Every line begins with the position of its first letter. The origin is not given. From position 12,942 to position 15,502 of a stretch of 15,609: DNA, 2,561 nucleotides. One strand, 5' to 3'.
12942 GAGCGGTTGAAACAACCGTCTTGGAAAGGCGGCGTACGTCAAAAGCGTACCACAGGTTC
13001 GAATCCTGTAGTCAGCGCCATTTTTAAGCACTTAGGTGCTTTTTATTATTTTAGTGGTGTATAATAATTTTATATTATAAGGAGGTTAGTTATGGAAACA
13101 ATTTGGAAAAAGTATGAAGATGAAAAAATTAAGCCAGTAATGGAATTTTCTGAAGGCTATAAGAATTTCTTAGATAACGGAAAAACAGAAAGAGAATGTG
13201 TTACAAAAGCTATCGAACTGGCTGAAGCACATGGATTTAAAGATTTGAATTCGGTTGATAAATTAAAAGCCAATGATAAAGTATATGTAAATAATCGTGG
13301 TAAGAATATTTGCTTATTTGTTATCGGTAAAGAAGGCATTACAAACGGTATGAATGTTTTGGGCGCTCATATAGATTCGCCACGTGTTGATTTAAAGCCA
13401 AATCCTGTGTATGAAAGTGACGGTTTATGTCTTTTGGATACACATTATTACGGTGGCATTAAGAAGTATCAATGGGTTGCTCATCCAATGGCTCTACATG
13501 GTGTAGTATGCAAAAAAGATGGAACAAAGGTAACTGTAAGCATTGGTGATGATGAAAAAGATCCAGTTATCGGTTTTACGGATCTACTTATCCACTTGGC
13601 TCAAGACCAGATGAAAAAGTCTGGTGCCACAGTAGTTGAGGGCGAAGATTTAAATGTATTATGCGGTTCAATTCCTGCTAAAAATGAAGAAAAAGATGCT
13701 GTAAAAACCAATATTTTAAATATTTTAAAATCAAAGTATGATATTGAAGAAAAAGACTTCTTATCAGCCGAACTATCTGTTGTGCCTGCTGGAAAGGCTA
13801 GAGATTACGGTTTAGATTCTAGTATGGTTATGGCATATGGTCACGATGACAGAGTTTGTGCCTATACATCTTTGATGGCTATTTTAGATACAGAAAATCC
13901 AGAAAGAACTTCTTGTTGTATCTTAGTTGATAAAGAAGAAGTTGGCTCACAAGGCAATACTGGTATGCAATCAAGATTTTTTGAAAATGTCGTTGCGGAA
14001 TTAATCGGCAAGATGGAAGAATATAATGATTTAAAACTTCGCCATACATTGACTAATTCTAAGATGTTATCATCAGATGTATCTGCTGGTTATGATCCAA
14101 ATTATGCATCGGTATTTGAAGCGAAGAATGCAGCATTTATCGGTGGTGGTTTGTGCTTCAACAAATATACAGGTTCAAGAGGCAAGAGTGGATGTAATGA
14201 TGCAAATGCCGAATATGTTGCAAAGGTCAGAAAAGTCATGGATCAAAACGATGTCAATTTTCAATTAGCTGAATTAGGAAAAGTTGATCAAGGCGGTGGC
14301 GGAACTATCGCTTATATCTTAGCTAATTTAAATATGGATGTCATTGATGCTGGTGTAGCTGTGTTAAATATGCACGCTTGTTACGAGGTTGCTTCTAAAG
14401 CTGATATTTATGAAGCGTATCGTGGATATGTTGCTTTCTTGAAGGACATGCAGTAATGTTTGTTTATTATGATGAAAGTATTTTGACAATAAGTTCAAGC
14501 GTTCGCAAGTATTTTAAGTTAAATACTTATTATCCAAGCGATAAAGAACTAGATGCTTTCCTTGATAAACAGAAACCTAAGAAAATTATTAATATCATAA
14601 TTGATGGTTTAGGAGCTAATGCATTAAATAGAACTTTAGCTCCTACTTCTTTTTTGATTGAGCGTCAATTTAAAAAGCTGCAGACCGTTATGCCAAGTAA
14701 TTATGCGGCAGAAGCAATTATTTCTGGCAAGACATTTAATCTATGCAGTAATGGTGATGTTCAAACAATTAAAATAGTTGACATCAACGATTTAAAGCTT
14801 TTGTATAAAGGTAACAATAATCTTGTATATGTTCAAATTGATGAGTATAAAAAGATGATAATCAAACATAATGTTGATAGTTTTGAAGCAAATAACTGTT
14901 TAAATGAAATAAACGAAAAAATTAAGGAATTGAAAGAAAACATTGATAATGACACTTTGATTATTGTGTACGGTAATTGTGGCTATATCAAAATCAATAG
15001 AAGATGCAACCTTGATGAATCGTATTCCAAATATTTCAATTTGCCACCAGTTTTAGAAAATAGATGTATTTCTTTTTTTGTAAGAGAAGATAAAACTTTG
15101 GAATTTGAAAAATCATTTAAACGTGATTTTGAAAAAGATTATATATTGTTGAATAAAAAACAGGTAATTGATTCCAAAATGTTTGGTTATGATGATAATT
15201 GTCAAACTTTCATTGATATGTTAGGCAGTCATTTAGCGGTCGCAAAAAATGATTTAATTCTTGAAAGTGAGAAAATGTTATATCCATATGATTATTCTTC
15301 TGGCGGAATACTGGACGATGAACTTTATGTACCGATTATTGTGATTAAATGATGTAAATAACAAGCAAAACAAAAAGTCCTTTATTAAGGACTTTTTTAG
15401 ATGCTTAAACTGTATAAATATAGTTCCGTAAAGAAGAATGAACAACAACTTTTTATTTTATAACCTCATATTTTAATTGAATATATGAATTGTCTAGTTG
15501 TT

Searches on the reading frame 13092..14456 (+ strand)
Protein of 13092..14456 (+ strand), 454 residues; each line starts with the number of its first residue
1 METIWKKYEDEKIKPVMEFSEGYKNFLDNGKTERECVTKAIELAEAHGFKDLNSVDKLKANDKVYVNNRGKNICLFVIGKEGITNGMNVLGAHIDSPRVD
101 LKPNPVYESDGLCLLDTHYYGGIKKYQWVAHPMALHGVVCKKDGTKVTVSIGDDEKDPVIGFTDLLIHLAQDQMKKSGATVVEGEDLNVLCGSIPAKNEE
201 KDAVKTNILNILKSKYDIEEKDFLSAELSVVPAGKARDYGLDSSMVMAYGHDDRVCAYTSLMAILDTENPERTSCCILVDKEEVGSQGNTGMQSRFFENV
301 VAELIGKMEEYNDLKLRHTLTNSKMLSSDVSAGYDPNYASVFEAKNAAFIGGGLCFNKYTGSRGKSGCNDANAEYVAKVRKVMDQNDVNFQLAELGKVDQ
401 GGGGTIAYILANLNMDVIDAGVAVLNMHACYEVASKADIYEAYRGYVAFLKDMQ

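Call 79: list_cluster_members(proteins=[window:13092-14456:+, window:10024-11943:-, window:7946-9811:+])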
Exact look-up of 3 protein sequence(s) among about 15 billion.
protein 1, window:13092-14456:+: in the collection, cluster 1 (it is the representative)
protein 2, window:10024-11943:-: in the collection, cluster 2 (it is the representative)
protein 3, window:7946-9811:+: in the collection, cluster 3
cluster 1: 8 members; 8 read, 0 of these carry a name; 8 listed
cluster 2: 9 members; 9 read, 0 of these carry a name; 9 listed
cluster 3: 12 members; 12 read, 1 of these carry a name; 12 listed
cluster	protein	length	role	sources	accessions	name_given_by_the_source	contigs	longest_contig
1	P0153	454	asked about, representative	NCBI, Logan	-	-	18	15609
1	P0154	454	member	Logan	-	-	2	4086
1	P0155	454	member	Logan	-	-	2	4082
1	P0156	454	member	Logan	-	-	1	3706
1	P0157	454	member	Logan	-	-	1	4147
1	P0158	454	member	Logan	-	-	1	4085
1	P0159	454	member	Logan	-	-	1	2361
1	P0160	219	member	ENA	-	-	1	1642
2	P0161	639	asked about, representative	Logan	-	-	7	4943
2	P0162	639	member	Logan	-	-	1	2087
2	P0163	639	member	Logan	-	-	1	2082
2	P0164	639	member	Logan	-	-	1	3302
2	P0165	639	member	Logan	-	-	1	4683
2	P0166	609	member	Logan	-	-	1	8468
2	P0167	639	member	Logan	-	-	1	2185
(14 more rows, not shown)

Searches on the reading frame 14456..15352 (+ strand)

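Call 92: search_protein_families(library=pfam, proteins=[window:14456-15352:+], max_evalue=5)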
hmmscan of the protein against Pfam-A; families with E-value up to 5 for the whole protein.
window:14456-15352:+ (298 aa): 2 families
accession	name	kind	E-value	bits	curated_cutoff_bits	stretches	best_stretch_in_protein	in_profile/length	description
PF07796.16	DUF1638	-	0.031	14.6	27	1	150-214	11-70/161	Protein of unknown function (DUF1638)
PF15523.11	Ntox16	-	1.5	9.5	25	1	144-167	31-54/85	Novel toxin 16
